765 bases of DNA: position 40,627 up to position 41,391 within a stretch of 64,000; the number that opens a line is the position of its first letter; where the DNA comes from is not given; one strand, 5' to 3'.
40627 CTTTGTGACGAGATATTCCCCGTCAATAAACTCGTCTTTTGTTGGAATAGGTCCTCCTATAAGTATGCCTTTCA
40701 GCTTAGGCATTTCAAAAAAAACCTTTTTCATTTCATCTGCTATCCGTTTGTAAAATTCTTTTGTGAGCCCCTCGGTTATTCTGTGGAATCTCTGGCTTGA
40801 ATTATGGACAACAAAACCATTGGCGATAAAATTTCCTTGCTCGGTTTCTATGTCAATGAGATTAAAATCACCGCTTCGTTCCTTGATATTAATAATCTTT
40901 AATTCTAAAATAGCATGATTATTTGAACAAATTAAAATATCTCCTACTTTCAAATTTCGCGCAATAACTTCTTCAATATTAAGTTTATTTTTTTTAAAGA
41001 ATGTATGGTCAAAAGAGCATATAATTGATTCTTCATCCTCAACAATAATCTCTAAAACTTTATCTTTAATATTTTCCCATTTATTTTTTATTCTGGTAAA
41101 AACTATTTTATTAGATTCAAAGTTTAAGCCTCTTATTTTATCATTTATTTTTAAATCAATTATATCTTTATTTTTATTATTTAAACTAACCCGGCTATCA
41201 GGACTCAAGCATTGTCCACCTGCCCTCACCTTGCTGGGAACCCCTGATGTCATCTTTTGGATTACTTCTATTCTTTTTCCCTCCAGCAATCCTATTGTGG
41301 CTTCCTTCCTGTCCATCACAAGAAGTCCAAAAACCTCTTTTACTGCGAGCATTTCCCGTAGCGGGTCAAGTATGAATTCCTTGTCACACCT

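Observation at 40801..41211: Mini-intein inserted immediately after the catalytic GGQ motif of release factor aRF1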

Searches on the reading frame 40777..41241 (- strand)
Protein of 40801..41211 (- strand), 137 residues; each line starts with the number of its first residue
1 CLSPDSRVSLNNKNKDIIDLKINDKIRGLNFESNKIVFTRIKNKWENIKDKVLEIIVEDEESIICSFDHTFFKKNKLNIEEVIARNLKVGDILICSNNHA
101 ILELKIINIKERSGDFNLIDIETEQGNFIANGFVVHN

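Call 24: find_homologous_proteins(query=window:40801-41211:-, max_evalue=0.001)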
Query seq(137 aa) (137 aa): 1 proteins with E <= 0.001 among 336 candidates.
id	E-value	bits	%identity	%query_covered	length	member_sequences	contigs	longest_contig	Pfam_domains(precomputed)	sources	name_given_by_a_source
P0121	1.6e-28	117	70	66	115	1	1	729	PF14890.12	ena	-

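Call 33: predict_structure(protein=window:40801-41211:-)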
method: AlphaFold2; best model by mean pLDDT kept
length: 137 residues; sequences in the alignment: 1
mean_pLDDT: 41.5   pTM: 0.38
mean pLDDT of the five models: 41.5, 33.8, 31.6, 31.5, 30.1
residues with pLDDT >= 90: 0; 70-90: 0; 50-70: 33; < 50: 104
segments of 3 or more residues with pLDDT < 50: 1-91, 95-102, 135-137
pLDDT, mean of each block of 10 residues (from residue 1): 27 39 40 35 27 32 35 44 39 42 56 56 61 50
secondary structure, 60 per line:
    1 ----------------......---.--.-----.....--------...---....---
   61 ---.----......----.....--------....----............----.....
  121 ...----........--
elements in order: E17-22 E35-39 E54-57 H69-74 H79-83 E92-95 E100-111 E116-123 E128-135

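Call 36: search_protein_representatives(protein=window:40801-41211:-)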
Query: 137 residues. Proteins with E-value up to 0.001 (for the whole library): 141; up to 1e-10: 6; up to 1e-30: 0. The best 141 are listed.
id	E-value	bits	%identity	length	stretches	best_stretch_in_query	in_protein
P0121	5.1e-29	117.2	70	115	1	48-137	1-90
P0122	9.5e-17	77.5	29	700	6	1-137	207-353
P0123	3.7e-15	72.3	38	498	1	1-137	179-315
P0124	6.1e-14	68.4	29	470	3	1-137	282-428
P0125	2.9e-11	59.8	36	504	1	1-137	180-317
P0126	4.2e-11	59.2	39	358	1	1-137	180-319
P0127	1.1e-10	57.8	33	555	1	1-137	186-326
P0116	1.5e-10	57.5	37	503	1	1-137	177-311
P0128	2.3e-10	56.9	30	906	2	1-137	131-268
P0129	4.3e-10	55.9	29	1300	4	7-137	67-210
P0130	1.2e-09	54.5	35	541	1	1-137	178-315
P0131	1.8e-09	54.0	31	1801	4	1-137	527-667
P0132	2.3e-09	53.6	35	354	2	1-137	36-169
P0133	3.7e-09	52.9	32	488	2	1-137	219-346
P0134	1.3e-08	51.2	33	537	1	1-137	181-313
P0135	1.7e-08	50.8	31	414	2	1-137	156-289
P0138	6.4e-08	48.9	31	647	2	1-137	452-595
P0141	1.1e-07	48.2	32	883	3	11-137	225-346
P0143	2.4e-07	47.1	27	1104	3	1-137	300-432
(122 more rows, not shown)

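Call 42: find_related_loci(query=A2, collection=genome_contigs, flank=3000)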
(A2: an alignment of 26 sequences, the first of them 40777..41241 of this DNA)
Query A2 (155 aa) in genome_contigs; peptide patterns used: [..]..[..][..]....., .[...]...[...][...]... (x = any residue, [..] = any of these).
599 stretches matched a pattern (row limit reached: there are more); 98 encode a relative of the query (tblastn E <= 1e-3); the best 80 are kept; 79 distinct loci.
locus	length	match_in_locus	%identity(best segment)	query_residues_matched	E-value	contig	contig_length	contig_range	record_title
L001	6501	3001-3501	47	1-155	4e-41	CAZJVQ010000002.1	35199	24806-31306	MAG TPA_asm: Candidatus Woesearchaeota archaeon isolate binchicken_co136_21 genome assembly, contig: NODE_548_length_351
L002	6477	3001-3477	48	1-155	8e-41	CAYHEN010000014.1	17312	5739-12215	MAG TPA_asm: Candidatus Woesearchaeota archaeon isolate ERP119705_co12_12 genome assembly, contig: NODE_3804_length_1731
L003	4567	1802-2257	45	1-155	5e-35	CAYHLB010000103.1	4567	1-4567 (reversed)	MAG TPA_asm: Candidatus Woesearchaeota archaeon isolate ERP119705_co13_510 genome assembly, contig: NODE_24181_length_45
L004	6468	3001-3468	47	1-155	7e-35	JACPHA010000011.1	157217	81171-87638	MAG: Candidatus Pacearchaeota archaeon isolate NC_groundwater_402_Ag_B-0.1um_34_21 GD18-4_B1_scaffold_865556, whole geno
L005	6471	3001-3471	44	1-155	7e-33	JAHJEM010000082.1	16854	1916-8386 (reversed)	MAG: Nanoarchaeota archaeon isolate Modern_marine_glass_biofilm.mb.128 Modern_marine_gla.mb.128_k141_714420, whole genom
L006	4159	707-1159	47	1-155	1e-32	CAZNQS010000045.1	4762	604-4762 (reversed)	MAG TPA_asm: Candidatus Woesearchaeota archaeon isolate SRP178908_co1_140 genome assembly, contig: NODE_16669_length_476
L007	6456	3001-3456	42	1-155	4e-32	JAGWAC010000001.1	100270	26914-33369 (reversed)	Candidatus Woesearchaeota archaeon isolate RIFCSPHIGHO2_02_FULL_29_19 rifcsphigho2_02_scaffold_394, whole genome shotgun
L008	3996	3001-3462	40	1-155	5e-32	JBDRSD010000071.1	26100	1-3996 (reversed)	MAG: Nanoarchaeota archaeon isolate MEGAHIT-group-3.127 k141_643978, whole genome shotgun sequence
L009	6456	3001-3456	44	1-155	1e-26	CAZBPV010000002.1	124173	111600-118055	MAG TPA_asm: Candidatus Woesearchaeota archaeon isolate binchicken_co364_679 genome assembly, contig: NODE_37_length_124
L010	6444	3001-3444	37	1-155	1e-25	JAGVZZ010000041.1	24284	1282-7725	Candidatus Woesearchaeota archaeon isolate RIFOXYB1_FULL_31_16 rifoxyb1_full_scaffold_1154, whole genome shotgun sequenc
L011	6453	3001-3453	45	1-155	1e-34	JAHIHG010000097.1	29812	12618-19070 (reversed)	MAG: Nanoarchaeota archaeon isolate KR11_N3.mb.40 KR11_N3.mb.40_k141_260528, whole genome shotgun sequence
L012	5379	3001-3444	39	1-155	2e-24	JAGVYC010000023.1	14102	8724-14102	Candidatus Woesearchaeota archaeon isolate RIFCSPLOWO2_01_FULL_Archaea_34_35 rifcsplowo2_01_scaffold_18246, whole genome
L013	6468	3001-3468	35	4-155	7e-23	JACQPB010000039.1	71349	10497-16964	MAG: Candidatus Iainarchaeum archaeon isolate NC_groundwater_1296_Ag_S-0.2um_52_80 S_p2_S4_coassembly_k141_2358215, whol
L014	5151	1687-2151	46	1-155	3e-34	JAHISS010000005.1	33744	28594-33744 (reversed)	MAG: Nanoarchaeota archaeon isolate MM_PC_MetaG.mb.185 MM_PC_MetaG.mb.185_k141_51582, whole genome shotgun sequence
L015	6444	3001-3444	42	1-155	3e-21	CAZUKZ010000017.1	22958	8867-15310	MAG TPA_asm: Candidatus Woesearchaeota archaeon isolate SRP077602_co2_412 genome assembly, contig: NODE_3328_length_2295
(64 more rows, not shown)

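Call 53: predict_structure(alignment_id=A1)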
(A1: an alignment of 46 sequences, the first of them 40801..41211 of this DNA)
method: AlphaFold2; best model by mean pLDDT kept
length: 137 residues; sequences in the alignment: 46
mean_pLDDT: 96.6   pTM: 0.89
mean pLDDT of the five models: 96.6, 95.7, 95.7, 95.5, 95.3
residues with pLDDT >= 90: 130; 70-90: 7; 50-70: 0; < 50: 0
segments of 3 or more residues with pLDDT < 50: none
pLDDT, mean of each block of 10 residues (from residue 1): 96 94 97 95 98 97 98 95 98 93 98 98 98 97
secondary structure, 60 per line:
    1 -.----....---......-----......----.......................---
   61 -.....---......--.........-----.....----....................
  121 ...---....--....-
elements in order: E7-10 E14-16 E25-30 E35-57 E62-66 E70-75 E78-83 E92-96 E101-123 E127-130 E133-136

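Call 55: search_solved_structures(query=A1, max_evalue=0.001, show_alignments=2)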
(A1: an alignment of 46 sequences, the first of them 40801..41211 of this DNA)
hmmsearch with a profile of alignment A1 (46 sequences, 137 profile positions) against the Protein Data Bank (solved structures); distinct sequences matched with E-value up to 0.001: 19.
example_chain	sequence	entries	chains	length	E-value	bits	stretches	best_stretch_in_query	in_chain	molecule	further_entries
6qaz_A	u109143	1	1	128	5.8e-15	58.7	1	4-137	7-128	cyanophage-like gp41-1 intein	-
6riz_A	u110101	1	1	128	2.3e-12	50.3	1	4-137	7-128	gp41-1 intein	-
6y75_B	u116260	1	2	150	1.9e-11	47.3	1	5-136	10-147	NAD(P)(+)--arginine ADP-ribosyltransferase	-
6y75_A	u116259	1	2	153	2e-11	47.2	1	5-136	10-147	NAD(P)(+)--arginine ADP-ribosyltransferase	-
6tmm_BBB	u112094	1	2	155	2.1e-11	47.1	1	5-136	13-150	NAD(P)(+)--arginine ADP-ribosyltransferase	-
6tmm_AAA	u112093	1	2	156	2.2e-11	47.1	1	5-136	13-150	NAD(P)(+)--arginine ADP-ribosyltransferase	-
6rpq_A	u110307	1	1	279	5.9e-10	42.4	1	24-137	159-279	Ubiquitin-like protein SMT3,1108aa long hypothetical cell division control protein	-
6rpp_A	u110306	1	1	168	5.4e-08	36.1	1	24-136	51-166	Cell division control protein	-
9hth_A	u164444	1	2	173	5.9e-08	36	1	47-136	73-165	DNA-directed DNA polymerase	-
1dq3_A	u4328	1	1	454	1.1e-07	35.1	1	25-95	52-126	ENDONUCLEASE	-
6zgq_A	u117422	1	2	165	1.7e-07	34.5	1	5-116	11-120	AceL NrdHF-1-1 Intein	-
8ubs_A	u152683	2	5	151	2.5e-07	33.9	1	21-136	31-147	NrdJ-1 | Nrdj-1 intein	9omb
2jmz_A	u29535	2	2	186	4.3e-07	33.2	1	22-126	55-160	Hypothetical protein MJ0781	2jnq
2lwy_A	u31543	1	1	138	6.7e-06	29.3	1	6-137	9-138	BACTERIAL INTEIN-LIKE DOMAIN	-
4o1s_A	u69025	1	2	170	2.2e-05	27.7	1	45-135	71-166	V-type ATP synthase alpha chain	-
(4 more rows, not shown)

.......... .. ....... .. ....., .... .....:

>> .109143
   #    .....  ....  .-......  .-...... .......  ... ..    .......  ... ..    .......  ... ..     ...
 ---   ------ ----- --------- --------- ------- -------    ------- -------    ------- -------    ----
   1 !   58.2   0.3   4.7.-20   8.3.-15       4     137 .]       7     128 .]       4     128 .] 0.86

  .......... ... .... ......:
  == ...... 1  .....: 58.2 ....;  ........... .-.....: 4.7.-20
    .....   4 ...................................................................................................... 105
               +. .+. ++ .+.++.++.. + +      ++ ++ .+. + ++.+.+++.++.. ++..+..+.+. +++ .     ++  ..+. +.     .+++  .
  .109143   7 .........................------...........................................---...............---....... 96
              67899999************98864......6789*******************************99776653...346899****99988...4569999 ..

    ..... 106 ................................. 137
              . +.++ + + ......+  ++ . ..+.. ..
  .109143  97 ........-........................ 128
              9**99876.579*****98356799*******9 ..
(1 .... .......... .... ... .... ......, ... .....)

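Call 56: fold_search(model_id=the predicted structure, library=pdb)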
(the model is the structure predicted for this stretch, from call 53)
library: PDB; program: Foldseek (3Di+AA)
matches with E <= 10: 307; with E <= 0.001: 65
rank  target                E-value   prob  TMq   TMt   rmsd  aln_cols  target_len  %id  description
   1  6rpq                  9.5e-10  1.00  0.88  0.50   3.9       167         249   21  Crystal structure of PhoCDC21-1 intein (released 2019-08-14)
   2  6y75_A                3.5e-09  1.00  0.84  0.76   2.5       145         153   17  BIL2 domain from T.thermophila BUBL1 locus (C1A-N143A) (released 2021-02-03)
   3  6y75_B                5.1e-09  1.00  0.85  0.78   2.4       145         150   18  BIL2 domain from T.thermophila BUBL1 locus (C1A-N143A) (released 2021-02-03)
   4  4o1s_A                1.3e-08  1.00  0.90  0.73   1.9       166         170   23  Crystal structure of TvoVMA intein (released 2014-03-19)
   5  6qaz                  1.4e-08  1.00  0.82  0.87   2.0       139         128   24  Crystal structure of gp41-1 intein (released 2019-11-13)
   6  6tmm_AAA              1.5e-08  1.00  0.84  0.74   2.5       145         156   17  BIL2 domain from T.thermophila BUBL1 locus (C1A-N143A) (released 2020-12-16)
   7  6tmm_BBB              1.8e-08  1.00  0.85  0.76   2.4       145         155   18  BIL2 domain from T.thermophila BUBL1 locus (C1A-N143A) (released 2020-12-16)
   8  4o1r                  1.9e-08  1.00  0.89  0.86   1.4       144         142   23  Crystal structure of NpuDnaB intein (released 2014-03-19)
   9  6rpp                  2.4e-08  1.00  0.89  0.73   3.5       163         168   19  Crystal structure of PabCDC21-1 intein (released 2019-08-14)
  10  5o9i_A                2.5e-08  1.00  0.83  0.67   3.5       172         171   19  Crystal structure of transcription factor IIB Mvu mini-intein (released 2017-11-01)
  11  1mi8                  2.7e-08  1.00  0.86  0.84   2.0       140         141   21  2.0 Angstrom crystal structure of a DnaB intein from Synechocystis sp. PCC 6803 (released 2003-08-19)
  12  6frh_A                2.7e-08  1.00  0.85  0.74   2.5       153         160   20  Crystal structure of Ssp DnaB Mini-Intein variant M86 (released 2019-01-30)
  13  6riz                  2.8e-08  1.00  0.83  0.89   1.9       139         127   24  Crystal structure of gp41-1 intein (C1A, F65W, D107C) (released 2020-04-29)
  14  5o9i_B                3.2e-08  1.00  0.74  0.58   2.3       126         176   23  Crystal structure of transcription factor IIB Mvu mini-intein (released 2017-11-01)
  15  1at0                  3.6e-08  1.00  0.90  0.85   1.7       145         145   11  17-kDA fragment of hedgehog C-terminal autoprocessing domain (released 1997-11-12)
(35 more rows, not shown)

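Call 66: search_protein_families(library=pfam, proteins=[P0122, P0124, P0128, P0129, P0131, P0133, P0135, P0138, P0141, P0143], max_evalue=0.00001)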
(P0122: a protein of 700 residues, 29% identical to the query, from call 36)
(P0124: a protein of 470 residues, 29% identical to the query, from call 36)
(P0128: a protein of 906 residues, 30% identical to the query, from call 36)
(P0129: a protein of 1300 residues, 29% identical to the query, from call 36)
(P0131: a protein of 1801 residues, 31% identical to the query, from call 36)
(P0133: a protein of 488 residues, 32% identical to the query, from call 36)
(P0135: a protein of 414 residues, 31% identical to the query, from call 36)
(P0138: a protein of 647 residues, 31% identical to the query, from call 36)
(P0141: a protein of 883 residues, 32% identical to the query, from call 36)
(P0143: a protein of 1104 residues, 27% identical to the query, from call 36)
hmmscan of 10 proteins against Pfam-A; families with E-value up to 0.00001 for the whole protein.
P0122 (700 aa): 8 families
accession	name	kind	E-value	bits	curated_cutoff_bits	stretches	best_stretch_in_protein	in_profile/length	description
PF01079.26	Hint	-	4.1e-31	108.7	29.7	2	56-177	10-133/213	Hint module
PF08517.17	AXH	-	8.4e-30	104.1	33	1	208-289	1-90/116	Ataxin-1 and HBP1 module (AXH)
PF05203.21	Hom_end_hint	-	3.4e-24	86.5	32.1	0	207-233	1-27/228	Hom_end-associated Hint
PF13403.11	Hint_2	-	9.3e-18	65.5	28.4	0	207-251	2-45/147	Hint domain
PF14890.11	Intein_splicing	-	1.8e-17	64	35.8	0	214-286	1-79/155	Intein splicing domain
PF14623.11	Vint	-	8.1e-17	62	27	0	207-310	2-90/166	Hint-domain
PF07591.16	PT-HINT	-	8.7e-14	52.4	27.7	0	71-199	6-123/137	Pretoxin HINT domain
PF22042.2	EF-G_D2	-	4.5e-06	27.1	27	0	45-91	24-73/84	Elongation factor G domain 2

P0124 (470 aa): 7 families
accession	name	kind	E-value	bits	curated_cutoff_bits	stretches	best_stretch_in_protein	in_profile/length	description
PF08517.17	AXH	-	2.9e-25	89.5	33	1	283-384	1-113/116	Ataxin-1 and HBP1 module (AXH)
PF01079.26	Hint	-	4.7e-19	69.3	29.7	0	280-400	11-133/213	Hint module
PF05203.21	Hom_end_hint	-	2.7e-18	67.2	32.1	0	282-308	1-27/228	Hom_end-associated Hint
PF14890.11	Intein_splicing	-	1.9e-12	47.7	35.8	0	290-360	2-78/155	Intein splicing domain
PF07591.16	PT-HINT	-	6.2e-12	46.4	27.7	0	149-274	5-123/137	Pretoxin HINT domain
PF13403.11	Hint_2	-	7.6e-09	36.5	28.4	0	282-328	2-47/147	Hint domain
PF14623.11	Vint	-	8.2e-09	35.9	27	0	282-361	2-71/166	Hint-domain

P0128 (906 aa): 2 families
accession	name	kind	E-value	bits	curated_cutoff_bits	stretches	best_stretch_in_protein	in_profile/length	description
PF14890.11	Intein_splicing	-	2.1e-23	83.2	35.8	1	138-268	1-155/155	Intein splicing domain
PF01079.26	Hint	-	5.7e-13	49.4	29.7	0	280-355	11-90/213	Hint module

P0129 (1300 aa): 10 families
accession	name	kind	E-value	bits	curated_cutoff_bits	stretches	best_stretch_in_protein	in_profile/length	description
PF08517.17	AXH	-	9.2e-36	123.3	33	2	62-166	1-114/116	Ataxin-1 and HBP1 module (AXH)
PF05203.21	Hom_end_hint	-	1.6e-20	74.6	32.1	0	61-91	1-31/228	Hom_end-associated Hint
PF14890.11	Intein_splicing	-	6.7e-19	68.7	35.8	1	224-515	2-155/155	Intein splicing domain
PF01079.26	Hint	-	1.8e-17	64.1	29.7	1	212-333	9-132/213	Hint module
PF07591.16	PT-HINT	-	2.3e-15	57.5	27.7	0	71-210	5-136/137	Pretoxin HINT domain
PF18911.6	PKD_4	-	6.5e-13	49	27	1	999-1086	1-84/85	PKD domain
PF13403.11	Hint_2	-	6.1e-09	36.8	28.4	0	61-97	2-37/147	Hint domain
PF14623.11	Vint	-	4.8e-08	33.4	27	0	216-295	2-71/166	Hint-domain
PF00801.26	PKD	-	1.9e-06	28.2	23.5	1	1010-1081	8-75/80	PKD domain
PF22352.2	K319L-like_PKD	-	6.6e-06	26.5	27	1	1013-1087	7-84/84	K319L-like, PKD domain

P0131 (1801 aa): 4 families
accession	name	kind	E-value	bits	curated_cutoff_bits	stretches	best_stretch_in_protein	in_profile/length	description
PF14890.11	Intein_splicing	-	4.7e-77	257.5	35.8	5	693-1027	7-155/155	Intein splicing domain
PF07230.16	Portal_T4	-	3.6e-47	161.5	22.9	3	1027-1117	188-279/433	Bacteriophage T4-like portal protein (Gp20)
PF07591.16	PT-HINT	-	1.2e-14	55.2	27.7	0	688-770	2-88/137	Pretoxin HINT domain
PF01079.26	Hint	-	1.3e-06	28.6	29.7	0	679-760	11-96/213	Hint module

P0133 (488 aa): 6 families
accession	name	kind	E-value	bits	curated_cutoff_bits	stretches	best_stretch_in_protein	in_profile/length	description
PF07591.16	PT-HINT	-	6.6e-34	117.5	27.7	2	368-480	9-136/137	Pretoxin HINT domain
PF14890.11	Intein_splicing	-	6.2e-22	78.5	35.8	0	446-480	121-155/155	Intein splicing domain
PF14623.11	Vint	-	8.4e-18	65.2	27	2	352-427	1-71/166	Hint-domain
PF01079.26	Hint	-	7.2e-15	55.6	29.7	1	350-423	10-89/213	Hint module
PF07811.17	TadE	-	6.2e-10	39.5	22.9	1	40-81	1-42/43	TadE-like protein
PF13403.11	Hint_2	-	8.6e-06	26.6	28.4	0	219-246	2-28/147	Hint domain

P0135 (414 aa): 4 families
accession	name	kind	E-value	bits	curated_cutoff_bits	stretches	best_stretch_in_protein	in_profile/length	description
PF14890.11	Intein_splicing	-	4.1e-20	72.6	35.8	2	174-247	17-92/155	Intein splicing domain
PF07591.16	PT-HINT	-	1.9e-11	44.8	27.7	1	329-410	2-88/137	Pretoxin HINT domain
PF01079.26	Hint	-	3.6e-08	33.7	29.7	0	319-396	10-91/213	Hint module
PF13403.11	Hint_2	-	1.6e-06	29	28.4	0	156-286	2-139/147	Hint domain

P0138 (647 aa): 5 families
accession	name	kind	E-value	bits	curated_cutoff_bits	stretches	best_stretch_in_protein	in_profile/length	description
PF07591.16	PT-HINT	-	1.4e-10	42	27.7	1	458-595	1-136/137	Pretoxin HINT domain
PF14890.11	Intein_splicing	-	7.8e-09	36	35.8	1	466-595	10-155/155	Intein splicing domain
PF01079.26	Hint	-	3.9e-08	33.6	29.7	1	449-567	10-134/213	Hint module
PF08517.17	AXH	-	1.7e-07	32.1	33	1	459-553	7-112/116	Ataxin-1 and HBP1 module (AXH)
PF13403.11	Hint_2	-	5.7e-07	30.4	28.4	0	452-487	2-37/147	Hint domain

P0141 (883 aa): 7 families
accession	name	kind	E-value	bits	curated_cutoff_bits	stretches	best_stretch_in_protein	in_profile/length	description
PF07591.16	PT-HINT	-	5.1e-36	124.4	27.7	3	527-656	2-132/137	Pretoxin HINT domain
PF14890.11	Intein_splicing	-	1.6e-21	77.1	35.8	1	544-653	22-155/155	Intein splicing domain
PF01079.26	Hint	-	1.1e-20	74.7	29.7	0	212-249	11-49/213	Hint module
PF05203.21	Hom_end_hint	-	2.2e-18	67.6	32.1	2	350-413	1-61/228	Hom_end-associated Hint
PF13403.11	Hint_2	-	4.7e-15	56.7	28.4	0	520-551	2-33/147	Hint domain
PF14623.11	Vint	-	3.8e-08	33.7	27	0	213-284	1-66/166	Hint-domain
PF08517.17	AXH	-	1.3e-06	29.4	33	0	215-285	1-82/116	Ataxin-1 and HBP1 module (AXH)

P0143 (1104 aa): 6 families
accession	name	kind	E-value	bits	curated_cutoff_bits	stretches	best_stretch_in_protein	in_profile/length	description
PF07591.16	PT-HINT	-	8.5e-39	133.4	27.7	4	306-434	1-131/137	Pretoxin HINT domain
PF14890.11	Intein_splicing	-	2.7e-28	99.2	35.8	1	451-566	11-155/155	Intein splicing domain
PF04280.21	Tim44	-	3.5e-28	99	29.6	2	938-1071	9-146/147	Tim44-like domain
PF01079.26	Hint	-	2.9e-27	96.1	29.7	1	24-136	8-137/213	Hint module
PF13403.11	Hint_2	-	1.1e-25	91.2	28.4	1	436-495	2-59/147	Hint domain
PF14623.11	Vint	-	6.1e-07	29.8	27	0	435-504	1-65/166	Hint-domain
